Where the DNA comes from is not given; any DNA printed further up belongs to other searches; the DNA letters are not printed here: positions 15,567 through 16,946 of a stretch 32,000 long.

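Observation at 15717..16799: SMI1/KNR4 (SUKH) immunity-type domain fused to a GNAT acetyltransferase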

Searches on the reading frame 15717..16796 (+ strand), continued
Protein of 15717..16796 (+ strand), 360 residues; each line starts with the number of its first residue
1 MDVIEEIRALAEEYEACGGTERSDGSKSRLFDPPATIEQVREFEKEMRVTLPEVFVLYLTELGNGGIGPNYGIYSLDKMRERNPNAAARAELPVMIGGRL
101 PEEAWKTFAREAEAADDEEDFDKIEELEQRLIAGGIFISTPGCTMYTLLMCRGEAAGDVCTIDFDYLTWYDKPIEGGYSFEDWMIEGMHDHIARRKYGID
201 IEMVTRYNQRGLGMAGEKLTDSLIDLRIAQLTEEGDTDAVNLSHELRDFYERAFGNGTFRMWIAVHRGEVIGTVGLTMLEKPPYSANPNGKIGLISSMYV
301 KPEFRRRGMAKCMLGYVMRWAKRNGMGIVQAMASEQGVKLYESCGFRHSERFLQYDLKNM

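Call 62: find_encoding_contigs(protein=P0049, flank=4000, max_places=6)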
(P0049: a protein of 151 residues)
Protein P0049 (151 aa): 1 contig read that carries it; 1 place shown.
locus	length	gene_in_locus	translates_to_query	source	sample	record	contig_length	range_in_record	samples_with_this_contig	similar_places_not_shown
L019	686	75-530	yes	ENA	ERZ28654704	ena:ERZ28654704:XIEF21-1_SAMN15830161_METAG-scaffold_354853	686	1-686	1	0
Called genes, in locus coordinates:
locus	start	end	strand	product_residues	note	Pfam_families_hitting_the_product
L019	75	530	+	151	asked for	PF13527:Acetyltransf_9 (faint), PF00583:Acetyltransf_1, PF13673:Acetyltransf_10, PF13508:Acetyltransf_7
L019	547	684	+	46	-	?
